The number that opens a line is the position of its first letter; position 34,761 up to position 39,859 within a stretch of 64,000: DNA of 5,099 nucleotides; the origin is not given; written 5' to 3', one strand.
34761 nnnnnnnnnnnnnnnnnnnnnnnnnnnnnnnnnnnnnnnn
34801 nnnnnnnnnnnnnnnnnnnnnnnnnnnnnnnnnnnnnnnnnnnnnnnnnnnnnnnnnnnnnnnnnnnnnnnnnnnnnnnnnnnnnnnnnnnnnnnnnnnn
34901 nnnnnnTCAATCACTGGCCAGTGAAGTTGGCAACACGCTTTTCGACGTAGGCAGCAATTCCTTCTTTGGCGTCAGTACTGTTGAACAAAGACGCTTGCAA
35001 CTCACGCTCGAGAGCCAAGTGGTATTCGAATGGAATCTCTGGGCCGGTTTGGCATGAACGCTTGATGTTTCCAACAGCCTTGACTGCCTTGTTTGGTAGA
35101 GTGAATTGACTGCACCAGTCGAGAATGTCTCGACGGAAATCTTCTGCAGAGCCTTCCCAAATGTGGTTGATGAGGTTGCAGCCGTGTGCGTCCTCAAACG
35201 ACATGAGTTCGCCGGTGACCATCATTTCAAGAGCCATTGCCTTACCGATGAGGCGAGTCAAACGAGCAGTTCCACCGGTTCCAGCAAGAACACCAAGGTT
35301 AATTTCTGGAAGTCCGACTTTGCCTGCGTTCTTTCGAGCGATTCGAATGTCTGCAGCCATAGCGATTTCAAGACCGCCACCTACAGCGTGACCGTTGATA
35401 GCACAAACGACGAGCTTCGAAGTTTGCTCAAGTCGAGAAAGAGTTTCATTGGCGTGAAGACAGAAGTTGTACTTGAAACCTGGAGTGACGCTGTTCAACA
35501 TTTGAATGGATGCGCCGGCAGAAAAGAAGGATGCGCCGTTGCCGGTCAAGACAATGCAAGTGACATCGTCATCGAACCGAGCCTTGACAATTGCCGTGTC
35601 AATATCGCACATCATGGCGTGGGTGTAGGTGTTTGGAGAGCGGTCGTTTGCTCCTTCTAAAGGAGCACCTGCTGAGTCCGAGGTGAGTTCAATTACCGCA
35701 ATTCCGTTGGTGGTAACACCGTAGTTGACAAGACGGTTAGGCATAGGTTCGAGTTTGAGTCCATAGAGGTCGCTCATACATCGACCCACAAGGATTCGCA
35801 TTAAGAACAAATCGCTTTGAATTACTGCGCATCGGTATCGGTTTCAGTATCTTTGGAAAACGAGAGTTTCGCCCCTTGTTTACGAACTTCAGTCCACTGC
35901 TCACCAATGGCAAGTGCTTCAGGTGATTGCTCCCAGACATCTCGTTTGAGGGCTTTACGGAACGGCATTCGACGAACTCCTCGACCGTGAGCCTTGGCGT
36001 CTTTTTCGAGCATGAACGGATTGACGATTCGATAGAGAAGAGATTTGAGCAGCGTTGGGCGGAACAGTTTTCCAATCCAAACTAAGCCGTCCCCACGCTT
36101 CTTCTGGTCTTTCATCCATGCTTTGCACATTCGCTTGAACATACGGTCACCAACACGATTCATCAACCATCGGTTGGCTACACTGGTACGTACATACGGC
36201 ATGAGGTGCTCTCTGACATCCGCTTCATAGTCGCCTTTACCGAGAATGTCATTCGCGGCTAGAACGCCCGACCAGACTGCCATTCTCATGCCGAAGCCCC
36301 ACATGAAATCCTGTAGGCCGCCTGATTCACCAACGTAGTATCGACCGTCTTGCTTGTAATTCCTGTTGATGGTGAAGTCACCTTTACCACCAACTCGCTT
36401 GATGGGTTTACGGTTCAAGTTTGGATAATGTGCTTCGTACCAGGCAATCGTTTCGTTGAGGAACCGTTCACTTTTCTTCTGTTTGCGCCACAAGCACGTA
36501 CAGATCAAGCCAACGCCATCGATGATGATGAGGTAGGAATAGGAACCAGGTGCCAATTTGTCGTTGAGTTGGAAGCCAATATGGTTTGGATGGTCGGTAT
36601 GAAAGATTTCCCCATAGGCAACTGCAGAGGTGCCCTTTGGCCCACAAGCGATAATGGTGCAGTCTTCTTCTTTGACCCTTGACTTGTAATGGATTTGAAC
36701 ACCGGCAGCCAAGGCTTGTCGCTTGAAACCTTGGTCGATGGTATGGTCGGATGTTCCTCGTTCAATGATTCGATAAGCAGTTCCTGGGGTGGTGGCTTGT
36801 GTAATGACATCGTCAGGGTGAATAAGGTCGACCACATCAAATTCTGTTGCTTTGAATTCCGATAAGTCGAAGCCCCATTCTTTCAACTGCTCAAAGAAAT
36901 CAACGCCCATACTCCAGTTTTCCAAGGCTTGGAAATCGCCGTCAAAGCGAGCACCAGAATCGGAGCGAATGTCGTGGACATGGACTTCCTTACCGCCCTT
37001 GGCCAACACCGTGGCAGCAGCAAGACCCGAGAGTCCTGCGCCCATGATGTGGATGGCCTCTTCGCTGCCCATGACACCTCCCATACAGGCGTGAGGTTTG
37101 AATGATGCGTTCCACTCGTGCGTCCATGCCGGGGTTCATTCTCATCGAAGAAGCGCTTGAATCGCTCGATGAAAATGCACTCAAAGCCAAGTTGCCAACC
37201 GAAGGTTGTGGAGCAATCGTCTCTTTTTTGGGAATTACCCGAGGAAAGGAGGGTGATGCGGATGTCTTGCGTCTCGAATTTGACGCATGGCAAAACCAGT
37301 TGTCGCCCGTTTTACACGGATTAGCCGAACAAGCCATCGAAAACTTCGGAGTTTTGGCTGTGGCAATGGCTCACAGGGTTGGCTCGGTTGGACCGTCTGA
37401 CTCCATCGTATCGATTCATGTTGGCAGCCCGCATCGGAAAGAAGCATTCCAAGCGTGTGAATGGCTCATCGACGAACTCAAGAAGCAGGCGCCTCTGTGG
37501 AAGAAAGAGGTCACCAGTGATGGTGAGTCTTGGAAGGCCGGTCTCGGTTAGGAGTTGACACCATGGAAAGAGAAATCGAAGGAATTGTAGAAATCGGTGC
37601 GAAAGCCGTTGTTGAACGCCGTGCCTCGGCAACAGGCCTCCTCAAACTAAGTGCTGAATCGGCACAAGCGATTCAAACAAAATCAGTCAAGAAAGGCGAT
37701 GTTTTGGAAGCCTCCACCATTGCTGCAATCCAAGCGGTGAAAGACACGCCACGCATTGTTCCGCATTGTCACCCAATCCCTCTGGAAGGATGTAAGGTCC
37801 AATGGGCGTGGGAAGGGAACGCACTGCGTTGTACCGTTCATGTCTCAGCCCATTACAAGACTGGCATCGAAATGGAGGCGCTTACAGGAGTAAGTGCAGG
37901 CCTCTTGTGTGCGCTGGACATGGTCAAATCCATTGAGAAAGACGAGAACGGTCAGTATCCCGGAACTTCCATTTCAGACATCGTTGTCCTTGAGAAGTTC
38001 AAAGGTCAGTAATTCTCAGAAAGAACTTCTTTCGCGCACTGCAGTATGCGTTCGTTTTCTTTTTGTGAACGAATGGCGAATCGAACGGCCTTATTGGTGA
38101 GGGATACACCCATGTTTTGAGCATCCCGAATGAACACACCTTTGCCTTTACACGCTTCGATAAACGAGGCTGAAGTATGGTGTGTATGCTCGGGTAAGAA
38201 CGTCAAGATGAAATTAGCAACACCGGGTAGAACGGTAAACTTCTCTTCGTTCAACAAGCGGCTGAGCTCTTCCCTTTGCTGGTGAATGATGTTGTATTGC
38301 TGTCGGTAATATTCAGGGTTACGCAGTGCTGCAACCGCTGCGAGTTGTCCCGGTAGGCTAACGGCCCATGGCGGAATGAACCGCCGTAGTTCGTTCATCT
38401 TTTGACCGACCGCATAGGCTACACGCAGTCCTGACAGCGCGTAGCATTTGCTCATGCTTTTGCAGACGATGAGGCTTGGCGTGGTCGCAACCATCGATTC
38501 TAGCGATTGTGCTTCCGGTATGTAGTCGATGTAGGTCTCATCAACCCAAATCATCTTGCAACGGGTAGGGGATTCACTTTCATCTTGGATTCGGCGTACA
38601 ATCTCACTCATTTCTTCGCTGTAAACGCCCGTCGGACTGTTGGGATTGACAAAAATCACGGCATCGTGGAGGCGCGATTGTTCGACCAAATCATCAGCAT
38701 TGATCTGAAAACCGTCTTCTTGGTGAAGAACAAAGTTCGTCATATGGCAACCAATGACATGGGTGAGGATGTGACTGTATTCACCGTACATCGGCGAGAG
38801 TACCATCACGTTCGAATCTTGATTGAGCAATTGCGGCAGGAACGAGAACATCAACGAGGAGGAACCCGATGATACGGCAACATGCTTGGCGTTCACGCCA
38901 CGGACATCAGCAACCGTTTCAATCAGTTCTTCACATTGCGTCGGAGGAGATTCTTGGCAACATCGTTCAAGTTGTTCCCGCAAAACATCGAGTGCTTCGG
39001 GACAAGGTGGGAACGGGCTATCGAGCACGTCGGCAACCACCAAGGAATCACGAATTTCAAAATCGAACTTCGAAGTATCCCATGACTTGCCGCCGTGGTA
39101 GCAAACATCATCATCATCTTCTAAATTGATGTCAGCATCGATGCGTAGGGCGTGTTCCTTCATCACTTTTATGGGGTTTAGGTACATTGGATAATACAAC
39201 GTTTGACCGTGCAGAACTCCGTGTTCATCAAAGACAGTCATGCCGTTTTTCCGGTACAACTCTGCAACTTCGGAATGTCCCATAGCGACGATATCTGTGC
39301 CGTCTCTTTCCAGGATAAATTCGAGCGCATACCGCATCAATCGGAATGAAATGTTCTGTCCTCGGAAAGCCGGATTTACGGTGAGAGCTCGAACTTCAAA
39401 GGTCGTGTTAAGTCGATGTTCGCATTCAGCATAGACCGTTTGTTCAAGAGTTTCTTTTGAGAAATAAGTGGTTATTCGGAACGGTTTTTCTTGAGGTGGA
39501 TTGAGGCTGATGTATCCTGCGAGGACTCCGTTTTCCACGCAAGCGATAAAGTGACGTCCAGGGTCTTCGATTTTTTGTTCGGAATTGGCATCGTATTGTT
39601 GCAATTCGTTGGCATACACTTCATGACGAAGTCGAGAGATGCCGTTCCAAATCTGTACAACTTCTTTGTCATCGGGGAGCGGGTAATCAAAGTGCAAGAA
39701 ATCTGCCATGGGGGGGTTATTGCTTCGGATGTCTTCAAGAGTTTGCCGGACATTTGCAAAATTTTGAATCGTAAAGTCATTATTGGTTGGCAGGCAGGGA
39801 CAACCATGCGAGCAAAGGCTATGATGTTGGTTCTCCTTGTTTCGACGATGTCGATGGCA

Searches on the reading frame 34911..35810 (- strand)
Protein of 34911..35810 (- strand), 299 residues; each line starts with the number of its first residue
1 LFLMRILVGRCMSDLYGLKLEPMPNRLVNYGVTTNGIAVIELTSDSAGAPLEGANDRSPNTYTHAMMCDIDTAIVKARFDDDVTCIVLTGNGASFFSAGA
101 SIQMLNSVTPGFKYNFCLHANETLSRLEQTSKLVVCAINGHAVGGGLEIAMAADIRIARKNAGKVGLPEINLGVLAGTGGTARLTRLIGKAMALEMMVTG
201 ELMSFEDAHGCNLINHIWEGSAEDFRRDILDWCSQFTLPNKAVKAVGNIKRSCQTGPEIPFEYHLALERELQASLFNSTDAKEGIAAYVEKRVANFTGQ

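Call 15: search_protein_families(library=pfam, proteins=[window:34911-35810:-], max_evalue=0.001)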
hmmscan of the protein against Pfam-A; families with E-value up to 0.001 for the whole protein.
window:34911-35810:- (299 aa): 2 families
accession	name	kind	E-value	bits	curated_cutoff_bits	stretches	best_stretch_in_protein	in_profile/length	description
PF00378.25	ECH_1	-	6.4e-44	150.6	27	1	58-299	16-251/251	Enoyl-CoA hydratase/isomerase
PF16113.10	ECH_2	-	2.8e-22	80.1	27.2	1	58-283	11-233/335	Enoyl-CoA hydratase/isomerase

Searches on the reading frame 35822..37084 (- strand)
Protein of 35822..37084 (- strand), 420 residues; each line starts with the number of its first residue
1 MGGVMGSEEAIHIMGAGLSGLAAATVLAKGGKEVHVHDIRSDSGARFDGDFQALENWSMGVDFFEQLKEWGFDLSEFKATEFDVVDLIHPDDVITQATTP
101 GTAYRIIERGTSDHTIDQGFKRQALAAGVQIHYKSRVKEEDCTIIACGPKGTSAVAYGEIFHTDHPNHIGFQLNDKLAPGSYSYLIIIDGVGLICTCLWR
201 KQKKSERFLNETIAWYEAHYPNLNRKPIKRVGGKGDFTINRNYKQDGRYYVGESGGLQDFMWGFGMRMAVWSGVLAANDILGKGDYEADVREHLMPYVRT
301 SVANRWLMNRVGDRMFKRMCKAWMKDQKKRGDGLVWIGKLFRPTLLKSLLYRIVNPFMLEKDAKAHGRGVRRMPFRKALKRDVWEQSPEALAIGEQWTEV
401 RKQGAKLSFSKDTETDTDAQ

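Call 15: search_protein_families(library=pfam, proteins=[window:35822-37084:-], max_evalue=0.001)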
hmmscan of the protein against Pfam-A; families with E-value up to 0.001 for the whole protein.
window:35822-37084:- (420 aa): 3 families
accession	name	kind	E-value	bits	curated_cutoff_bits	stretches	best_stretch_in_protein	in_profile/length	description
PF13450.12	NAD_binding_8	-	5.1e-05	23.9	21.9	1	13-46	1-34/68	NAD(P)-binding Rossmann-like domain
PF00070.33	Pyr_redox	-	0.00013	22.9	22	0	12-52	3-43/82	Pyridine nucleotide-disulphide oxidoreductase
PF01262.27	AlaDh_PNT_C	-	0.00064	19.7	23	1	1-53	20-73/214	Alanine dehydrogenase/PNT, C-terminal domain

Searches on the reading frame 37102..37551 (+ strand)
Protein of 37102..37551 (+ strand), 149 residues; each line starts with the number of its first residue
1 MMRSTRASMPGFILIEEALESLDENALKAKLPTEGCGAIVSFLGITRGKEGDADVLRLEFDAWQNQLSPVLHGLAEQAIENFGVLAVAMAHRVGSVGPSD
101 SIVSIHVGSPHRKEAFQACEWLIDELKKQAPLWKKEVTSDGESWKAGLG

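Call 15: search_protein_families(library=pfam, proteins=[window:37102-37551:+], max_evalue=0.001)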
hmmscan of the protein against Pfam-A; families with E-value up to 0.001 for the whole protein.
window:37102-37551:+ (149 aa): 1 family
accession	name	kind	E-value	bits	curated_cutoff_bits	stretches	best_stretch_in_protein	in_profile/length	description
PF02391.22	MoaE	-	6.8e-29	100.8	23.4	1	21-129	5-114/114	MoaE protein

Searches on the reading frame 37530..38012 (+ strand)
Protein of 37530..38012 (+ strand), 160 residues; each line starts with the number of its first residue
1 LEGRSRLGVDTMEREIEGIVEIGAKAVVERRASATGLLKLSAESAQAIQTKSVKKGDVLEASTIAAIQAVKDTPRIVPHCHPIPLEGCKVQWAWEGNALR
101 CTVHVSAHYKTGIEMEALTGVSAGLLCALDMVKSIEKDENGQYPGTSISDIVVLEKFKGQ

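Call 15: search_protein_families(library=pfam, proteins=[window:37530-38012:+], max_evalue=0.001)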
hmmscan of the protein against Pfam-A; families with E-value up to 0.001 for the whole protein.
window:37530-38012:+ (160 aa): 1 family
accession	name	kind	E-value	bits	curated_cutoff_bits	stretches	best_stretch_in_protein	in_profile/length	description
PF01967.27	MoaC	-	2.3e-40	138.2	27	1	20-159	2-136/136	MoaC family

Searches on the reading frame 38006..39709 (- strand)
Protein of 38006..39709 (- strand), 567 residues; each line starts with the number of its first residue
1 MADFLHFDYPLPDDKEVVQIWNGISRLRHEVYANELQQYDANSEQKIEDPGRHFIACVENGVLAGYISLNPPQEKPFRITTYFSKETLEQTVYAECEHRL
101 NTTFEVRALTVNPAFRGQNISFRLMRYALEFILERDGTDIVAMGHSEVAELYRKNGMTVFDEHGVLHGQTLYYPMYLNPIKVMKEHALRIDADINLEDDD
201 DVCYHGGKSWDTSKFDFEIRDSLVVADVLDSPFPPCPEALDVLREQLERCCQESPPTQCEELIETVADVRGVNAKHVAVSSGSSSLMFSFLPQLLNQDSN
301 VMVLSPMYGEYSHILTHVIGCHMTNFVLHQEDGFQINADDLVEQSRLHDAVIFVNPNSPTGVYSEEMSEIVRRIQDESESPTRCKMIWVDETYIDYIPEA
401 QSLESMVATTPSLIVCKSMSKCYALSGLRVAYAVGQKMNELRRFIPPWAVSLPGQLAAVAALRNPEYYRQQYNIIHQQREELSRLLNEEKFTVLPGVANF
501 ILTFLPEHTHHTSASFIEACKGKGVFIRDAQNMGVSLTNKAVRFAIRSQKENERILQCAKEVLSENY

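Call 16: search_protein_families(library=pfam, proteins=[window:38006-39709:-], max_evalue=0.001)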
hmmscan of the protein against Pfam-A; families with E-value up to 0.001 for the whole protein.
window:38006-39709:- (567 aa): 5 families
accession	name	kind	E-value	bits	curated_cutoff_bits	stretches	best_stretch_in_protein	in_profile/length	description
PF00155.27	Aminotran_1_2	-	9.1e-32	111.1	19.7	1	233-556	13-358/361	Aminotransferase class I and II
PF00583.31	Acetyltransf_1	-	1.4e-08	35.4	20.7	1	36-156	16-115/116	Acetyltransferase (GNAT) family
PF13673.13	Acetyltransf_10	-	4.4e-06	27.1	23.6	0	102-168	50-118/128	Acetyltransferase (GNAT) domain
PF21926.2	FeeM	-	7.5e-06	26.3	27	1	24-161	2-140/158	N-acyl amino acid synthase FeeM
PF13508.13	Acetyltransf_7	-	3.5e-05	24.5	27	1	77-156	28-81/84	Acetyltransferase (GNAT) domain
